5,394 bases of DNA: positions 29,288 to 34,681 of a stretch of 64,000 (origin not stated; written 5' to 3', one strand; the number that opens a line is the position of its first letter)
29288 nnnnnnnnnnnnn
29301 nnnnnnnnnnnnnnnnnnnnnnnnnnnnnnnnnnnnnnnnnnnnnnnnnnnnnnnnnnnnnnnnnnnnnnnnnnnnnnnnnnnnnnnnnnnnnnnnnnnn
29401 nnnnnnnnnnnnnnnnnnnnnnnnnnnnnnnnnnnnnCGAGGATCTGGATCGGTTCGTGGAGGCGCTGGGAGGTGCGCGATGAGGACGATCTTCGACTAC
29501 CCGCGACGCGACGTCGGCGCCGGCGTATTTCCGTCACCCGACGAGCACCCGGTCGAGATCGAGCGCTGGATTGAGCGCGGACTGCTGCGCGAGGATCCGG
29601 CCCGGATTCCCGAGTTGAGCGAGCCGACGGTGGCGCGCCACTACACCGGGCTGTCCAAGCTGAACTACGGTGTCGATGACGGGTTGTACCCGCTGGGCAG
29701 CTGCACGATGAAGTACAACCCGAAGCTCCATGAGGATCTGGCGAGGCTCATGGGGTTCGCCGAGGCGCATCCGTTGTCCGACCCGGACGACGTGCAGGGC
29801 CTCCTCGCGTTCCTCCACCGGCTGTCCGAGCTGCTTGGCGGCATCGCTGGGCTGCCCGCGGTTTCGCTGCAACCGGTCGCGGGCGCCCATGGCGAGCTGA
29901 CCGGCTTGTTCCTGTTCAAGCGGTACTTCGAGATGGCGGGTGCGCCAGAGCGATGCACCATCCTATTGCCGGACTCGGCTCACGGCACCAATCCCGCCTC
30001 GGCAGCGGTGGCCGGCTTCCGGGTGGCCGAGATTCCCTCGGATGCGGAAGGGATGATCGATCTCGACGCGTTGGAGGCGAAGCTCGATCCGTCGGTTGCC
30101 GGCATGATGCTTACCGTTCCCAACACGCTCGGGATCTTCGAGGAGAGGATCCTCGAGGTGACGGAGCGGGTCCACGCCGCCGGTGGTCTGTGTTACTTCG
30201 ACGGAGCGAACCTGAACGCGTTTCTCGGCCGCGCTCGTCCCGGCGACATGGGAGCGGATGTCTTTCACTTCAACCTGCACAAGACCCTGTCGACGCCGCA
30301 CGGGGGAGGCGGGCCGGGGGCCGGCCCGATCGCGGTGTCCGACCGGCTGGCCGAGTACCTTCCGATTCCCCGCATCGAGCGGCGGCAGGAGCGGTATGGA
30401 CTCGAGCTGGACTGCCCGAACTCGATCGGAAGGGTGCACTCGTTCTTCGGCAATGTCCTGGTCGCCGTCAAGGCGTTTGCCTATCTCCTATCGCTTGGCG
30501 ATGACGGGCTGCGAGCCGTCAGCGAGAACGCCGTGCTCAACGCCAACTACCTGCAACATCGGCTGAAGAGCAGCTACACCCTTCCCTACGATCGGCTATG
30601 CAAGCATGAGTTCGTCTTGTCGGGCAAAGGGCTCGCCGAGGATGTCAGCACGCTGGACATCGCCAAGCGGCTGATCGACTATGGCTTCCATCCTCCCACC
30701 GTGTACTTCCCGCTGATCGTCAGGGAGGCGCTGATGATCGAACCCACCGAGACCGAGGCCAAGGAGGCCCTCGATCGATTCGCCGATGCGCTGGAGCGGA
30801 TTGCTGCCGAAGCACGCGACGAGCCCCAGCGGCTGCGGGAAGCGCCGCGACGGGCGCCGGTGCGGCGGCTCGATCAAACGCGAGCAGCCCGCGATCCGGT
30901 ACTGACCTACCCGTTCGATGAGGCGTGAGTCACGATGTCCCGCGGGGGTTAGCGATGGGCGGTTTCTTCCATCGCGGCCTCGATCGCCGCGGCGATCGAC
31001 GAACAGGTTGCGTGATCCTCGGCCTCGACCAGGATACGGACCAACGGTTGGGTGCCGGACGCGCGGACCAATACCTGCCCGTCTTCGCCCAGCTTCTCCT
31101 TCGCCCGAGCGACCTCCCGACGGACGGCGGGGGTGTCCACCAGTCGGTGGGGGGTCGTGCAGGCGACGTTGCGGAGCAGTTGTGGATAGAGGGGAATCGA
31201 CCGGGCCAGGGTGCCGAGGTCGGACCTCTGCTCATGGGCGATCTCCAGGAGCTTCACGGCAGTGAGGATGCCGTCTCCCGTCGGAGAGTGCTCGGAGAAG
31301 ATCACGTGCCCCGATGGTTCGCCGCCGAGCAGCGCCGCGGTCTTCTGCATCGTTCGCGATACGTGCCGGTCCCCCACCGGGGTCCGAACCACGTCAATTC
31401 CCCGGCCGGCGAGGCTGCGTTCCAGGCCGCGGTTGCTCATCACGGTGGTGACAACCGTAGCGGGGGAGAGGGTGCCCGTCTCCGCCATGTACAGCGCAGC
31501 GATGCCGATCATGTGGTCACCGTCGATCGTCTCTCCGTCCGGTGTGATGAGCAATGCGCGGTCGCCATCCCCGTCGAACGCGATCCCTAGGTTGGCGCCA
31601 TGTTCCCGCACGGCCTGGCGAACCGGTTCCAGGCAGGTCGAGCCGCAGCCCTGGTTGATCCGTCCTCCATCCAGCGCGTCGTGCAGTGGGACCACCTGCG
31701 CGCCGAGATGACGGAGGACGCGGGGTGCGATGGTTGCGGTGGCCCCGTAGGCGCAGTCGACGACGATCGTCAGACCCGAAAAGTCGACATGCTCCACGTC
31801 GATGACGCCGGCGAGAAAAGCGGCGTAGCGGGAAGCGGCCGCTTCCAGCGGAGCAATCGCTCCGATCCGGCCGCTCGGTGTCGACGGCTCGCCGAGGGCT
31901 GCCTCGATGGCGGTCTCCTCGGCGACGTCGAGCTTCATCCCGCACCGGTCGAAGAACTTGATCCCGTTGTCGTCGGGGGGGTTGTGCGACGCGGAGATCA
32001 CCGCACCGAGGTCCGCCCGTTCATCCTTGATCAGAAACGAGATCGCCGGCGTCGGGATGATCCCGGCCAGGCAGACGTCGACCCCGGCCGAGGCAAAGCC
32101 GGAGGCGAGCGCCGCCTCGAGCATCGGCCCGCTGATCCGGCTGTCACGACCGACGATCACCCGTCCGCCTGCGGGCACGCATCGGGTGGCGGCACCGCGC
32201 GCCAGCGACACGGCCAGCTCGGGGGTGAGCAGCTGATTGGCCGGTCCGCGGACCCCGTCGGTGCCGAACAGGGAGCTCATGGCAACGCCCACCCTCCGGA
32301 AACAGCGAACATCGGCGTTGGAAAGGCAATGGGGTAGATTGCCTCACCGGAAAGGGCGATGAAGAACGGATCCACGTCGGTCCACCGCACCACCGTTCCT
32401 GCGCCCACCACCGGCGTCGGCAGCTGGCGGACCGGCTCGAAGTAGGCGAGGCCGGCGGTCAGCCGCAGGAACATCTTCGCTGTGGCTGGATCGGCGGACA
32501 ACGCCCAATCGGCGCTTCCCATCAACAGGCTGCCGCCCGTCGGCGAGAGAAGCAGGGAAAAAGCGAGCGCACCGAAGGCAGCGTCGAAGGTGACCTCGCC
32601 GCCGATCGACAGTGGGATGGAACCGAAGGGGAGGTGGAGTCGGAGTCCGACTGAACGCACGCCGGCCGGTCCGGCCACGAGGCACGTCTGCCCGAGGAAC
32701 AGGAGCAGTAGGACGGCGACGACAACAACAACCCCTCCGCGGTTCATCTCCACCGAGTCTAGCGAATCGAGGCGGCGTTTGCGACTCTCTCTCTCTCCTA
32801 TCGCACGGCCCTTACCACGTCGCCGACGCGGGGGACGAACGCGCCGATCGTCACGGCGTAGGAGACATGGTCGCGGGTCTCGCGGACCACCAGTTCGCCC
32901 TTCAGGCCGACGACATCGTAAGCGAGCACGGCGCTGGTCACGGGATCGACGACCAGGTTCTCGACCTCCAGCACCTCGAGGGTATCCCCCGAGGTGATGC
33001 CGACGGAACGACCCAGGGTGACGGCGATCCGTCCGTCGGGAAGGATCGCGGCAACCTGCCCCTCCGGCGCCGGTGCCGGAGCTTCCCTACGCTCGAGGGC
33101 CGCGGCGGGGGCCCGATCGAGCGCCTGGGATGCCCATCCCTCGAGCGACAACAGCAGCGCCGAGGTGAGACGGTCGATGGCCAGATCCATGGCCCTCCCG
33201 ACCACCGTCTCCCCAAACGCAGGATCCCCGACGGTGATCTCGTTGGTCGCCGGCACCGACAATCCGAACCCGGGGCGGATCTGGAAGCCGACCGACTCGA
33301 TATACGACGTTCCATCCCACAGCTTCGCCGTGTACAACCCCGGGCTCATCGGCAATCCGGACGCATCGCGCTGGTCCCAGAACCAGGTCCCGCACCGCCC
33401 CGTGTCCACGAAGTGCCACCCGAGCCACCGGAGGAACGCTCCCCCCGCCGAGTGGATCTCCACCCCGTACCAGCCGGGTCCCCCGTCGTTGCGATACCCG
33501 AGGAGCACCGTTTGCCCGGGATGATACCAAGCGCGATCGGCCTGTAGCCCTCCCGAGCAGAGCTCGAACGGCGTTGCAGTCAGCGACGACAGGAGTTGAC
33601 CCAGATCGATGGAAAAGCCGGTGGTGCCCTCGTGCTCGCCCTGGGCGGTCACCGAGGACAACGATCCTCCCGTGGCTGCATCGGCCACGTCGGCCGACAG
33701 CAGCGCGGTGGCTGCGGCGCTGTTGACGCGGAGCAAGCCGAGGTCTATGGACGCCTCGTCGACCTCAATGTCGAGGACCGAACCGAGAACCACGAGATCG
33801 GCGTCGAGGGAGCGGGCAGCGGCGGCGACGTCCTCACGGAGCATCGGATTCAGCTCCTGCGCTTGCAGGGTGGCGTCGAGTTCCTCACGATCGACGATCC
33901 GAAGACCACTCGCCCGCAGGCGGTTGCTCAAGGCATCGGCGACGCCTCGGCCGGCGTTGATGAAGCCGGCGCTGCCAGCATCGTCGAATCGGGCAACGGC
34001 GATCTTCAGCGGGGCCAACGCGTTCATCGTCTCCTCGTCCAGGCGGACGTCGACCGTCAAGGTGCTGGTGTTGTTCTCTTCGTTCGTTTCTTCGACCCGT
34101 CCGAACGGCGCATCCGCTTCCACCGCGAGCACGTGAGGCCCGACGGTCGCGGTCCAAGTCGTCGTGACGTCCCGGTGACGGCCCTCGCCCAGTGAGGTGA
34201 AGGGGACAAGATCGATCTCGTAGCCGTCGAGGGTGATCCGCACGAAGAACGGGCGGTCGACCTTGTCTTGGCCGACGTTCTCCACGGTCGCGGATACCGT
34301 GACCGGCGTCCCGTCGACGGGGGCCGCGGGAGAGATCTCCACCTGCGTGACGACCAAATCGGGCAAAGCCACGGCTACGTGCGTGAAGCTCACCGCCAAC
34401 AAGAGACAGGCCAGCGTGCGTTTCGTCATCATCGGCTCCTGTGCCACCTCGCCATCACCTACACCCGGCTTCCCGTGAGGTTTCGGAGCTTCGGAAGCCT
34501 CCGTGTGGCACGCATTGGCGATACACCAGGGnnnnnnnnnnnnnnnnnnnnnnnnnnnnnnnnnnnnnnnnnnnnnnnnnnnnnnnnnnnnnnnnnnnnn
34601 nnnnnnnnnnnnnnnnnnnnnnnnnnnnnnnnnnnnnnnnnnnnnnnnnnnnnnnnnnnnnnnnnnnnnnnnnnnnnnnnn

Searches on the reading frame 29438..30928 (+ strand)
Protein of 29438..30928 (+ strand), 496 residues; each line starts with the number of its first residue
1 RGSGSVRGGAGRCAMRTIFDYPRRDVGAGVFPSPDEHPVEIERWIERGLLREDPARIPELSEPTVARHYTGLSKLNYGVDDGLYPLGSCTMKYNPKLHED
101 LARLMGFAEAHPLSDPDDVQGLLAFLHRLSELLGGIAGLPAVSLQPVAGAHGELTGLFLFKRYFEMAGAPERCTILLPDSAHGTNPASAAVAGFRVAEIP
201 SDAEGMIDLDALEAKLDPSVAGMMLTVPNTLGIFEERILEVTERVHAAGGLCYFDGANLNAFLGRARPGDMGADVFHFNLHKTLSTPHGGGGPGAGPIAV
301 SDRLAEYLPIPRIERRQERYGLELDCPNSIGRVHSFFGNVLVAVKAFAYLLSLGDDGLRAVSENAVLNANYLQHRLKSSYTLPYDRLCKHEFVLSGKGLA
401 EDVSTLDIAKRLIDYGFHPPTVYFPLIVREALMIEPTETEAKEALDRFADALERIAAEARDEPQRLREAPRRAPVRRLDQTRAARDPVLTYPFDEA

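Call 90: search_protein_families(library=pfam, proteins=[window:29438-30928:+], max_evalue=0.000001)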
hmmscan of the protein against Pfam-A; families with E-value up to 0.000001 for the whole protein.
window:29438-30928:+ (496 aa): 1 family
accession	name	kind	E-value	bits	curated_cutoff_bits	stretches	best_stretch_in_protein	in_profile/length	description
PF21478.3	GcvP2_C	-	4.1e-29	101.4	27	1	362-461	2-104/122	Glycine dehydrogenase, C-terminal domain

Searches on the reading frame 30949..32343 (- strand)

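Call 90: search_protein_families(library=pfam, proteins=[window:30949-32343:-], max_evalue=0.000001)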
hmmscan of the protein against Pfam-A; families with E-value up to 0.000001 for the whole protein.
window:30949-32343:- (464 aa): 4 families
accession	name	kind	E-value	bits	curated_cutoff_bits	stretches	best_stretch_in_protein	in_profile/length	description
PF02878.22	PGM_PMM_I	-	2.4e-40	137.9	22.5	1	25-150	3-131/138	Phosphoglucomutase/phosphomannomutase, alpha/beta/alpha domain I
PF02880.22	PGM_PMM_III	-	2.6e-33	115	20.7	1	274-382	1-110/115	Phosphoglucomutase/phosphomannomutase, alpha/beta/alpha domain III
PF02879.22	PGM_PMM_II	-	6.1e-17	62.5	29.3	1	172-270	2-103/103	Phosphoglucomutase/phosphomannomutase, alpha/beta/alpha domain II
PF00408.26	PGM_PMM_IV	-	4.6e-14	52.7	23.1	1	392-455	3-66/68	Phosphoglucomutase/phosphomannomutase, C-terminal domain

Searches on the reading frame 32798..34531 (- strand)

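Call 90: search_protein_families(library=pfam, proteins=[window:32798-34531:-], max_evalue=0.000001)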
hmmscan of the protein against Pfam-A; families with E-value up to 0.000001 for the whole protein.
window:32798-34531:- (577 aa): 2 families
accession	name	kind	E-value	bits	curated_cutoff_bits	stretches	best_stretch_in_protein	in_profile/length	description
PF07705.17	CARDB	-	1.4e-14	54.6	22.7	1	57-157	2-100/101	CARDB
PF03783.19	CsgG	-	2.7e-07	30.5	20.8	1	176-296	11-148/210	Curli production assembly/transport component CsgG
